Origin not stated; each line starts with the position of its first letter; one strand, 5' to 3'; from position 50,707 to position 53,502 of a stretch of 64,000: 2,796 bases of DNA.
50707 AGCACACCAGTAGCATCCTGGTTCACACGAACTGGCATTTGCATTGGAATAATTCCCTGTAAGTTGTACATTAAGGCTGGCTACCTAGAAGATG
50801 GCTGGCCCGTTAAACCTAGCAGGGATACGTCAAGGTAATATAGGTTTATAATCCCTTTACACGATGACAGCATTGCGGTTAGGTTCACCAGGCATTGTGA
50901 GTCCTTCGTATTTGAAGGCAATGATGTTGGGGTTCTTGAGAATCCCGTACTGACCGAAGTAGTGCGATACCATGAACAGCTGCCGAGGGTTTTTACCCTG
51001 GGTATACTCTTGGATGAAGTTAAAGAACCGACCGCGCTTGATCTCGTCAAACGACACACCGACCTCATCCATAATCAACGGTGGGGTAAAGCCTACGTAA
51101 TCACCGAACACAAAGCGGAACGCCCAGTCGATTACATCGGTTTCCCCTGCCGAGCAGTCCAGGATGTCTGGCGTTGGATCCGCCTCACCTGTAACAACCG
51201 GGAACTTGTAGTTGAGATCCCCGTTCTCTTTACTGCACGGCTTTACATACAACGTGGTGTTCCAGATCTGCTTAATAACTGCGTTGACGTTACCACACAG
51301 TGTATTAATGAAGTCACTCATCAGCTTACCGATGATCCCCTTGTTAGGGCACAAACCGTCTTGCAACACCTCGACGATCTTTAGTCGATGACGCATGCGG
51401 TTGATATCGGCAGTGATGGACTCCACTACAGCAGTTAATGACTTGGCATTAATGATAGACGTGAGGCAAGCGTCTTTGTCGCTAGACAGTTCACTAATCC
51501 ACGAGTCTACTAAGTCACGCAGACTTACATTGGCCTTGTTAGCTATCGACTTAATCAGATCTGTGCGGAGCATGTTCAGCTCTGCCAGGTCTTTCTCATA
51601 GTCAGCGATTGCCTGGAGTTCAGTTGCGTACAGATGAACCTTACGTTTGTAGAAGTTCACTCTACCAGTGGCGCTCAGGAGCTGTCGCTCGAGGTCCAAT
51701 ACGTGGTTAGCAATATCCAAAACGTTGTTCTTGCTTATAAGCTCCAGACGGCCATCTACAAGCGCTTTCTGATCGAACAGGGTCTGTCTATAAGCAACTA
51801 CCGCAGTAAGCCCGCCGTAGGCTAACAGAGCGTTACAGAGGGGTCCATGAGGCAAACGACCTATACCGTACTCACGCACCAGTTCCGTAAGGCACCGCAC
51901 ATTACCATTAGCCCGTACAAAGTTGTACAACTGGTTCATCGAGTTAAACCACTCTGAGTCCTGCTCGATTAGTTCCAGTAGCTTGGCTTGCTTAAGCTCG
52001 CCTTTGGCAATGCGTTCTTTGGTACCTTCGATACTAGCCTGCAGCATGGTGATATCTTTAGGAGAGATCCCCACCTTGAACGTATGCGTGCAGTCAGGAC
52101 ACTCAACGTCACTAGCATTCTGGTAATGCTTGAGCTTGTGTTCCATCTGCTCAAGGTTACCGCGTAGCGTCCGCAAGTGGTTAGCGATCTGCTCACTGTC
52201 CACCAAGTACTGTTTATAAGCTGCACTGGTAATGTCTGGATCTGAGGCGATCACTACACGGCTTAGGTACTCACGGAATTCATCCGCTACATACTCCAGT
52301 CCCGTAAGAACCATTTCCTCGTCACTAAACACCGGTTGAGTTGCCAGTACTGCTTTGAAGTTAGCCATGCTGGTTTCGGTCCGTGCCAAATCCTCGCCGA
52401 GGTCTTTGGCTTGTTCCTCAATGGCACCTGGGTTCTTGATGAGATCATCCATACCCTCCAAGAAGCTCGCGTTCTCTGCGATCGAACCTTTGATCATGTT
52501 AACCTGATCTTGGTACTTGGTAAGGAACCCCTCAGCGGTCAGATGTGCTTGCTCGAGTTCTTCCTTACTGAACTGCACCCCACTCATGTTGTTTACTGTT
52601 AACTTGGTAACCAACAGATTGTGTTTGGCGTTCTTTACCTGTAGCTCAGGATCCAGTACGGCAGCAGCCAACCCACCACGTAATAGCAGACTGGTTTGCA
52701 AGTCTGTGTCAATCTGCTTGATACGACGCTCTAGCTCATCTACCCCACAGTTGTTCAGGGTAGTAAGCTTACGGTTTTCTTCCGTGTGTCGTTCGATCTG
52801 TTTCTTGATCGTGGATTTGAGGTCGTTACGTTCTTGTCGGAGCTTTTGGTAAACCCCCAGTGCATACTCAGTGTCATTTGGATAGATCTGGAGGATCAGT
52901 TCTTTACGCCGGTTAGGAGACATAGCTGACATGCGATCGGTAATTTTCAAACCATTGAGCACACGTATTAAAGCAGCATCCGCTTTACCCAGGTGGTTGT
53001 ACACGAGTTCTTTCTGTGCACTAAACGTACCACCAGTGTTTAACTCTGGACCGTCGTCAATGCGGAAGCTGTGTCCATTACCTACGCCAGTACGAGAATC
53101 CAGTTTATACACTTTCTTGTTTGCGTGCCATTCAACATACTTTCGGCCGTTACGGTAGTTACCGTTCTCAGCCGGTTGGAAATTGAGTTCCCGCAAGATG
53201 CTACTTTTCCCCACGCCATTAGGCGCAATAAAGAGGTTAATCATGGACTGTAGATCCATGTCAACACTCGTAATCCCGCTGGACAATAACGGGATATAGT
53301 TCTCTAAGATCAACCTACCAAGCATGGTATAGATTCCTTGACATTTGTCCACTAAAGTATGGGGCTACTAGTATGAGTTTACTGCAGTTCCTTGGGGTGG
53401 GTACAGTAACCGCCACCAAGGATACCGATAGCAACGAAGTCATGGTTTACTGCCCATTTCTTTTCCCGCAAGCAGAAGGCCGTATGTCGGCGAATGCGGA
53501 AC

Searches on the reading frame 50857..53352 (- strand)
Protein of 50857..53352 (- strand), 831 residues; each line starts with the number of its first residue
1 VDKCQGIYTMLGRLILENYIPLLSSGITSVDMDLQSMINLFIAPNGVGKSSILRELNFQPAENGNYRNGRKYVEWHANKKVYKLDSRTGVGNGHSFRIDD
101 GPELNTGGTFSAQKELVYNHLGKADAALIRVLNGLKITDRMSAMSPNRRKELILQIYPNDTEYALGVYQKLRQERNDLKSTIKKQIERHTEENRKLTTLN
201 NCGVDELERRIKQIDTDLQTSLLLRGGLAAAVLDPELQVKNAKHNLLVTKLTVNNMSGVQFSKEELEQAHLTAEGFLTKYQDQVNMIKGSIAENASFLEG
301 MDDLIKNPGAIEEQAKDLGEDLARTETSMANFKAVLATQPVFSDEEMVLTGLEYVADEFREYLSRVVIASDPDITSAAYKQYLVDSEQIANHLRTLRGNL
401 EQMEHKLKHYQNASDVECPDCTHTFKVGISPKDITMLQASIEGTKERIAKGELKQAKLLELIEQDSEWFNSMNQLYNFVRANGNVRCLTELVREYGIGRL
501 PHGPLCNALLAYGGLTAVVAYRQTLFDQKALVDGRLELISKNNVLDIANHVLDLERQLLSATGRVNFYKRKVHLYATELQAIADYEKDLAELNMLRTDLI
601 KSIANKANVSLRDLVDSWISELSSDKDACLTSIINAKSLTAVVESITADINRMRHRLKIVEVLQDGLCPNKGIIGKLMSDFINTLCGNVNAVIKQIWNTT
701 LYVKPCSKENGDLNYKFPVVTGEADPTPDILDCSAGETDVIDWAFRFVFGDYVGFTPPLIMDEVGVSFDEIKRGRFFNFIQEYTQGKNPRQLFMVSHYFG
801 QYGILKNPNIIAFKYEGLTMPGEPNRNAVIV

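Call 8: search_protein_families(library=pfam, proteins=[window:50857-53352:-], max_evalue=0.01)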
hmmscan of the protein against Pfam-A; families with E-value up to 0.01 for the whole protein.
window:50857-53352:- (831 aa): 2 families
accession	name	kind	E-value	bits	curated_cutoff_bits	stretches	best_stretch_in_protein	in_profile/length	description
PF02463.25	SMC_N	-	1.4e-05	25.1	40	0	355-798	135-198/220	RecF/RecN/SMC N terminal domain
PF24110.1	DUF7385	-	0.0026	17.8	28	1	403-427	14-38/72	Family of unknown function (DUF7385)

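Call 9: search_protein_families(library=phrogs, proteins=[window:50857-53352:-], max_evalue=0.001)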
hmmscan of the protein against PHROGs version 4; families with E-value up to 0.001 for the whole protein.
window:50857-53352:- (831 aa): 1 family
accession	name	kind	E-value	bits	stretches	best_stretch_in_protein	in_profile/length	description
phrog_77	-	DNA, RNA and nucleotide metabolism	4e-68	231.8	1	13-830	300-963/967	SbcC-like subunit of palindrome specific endonuclease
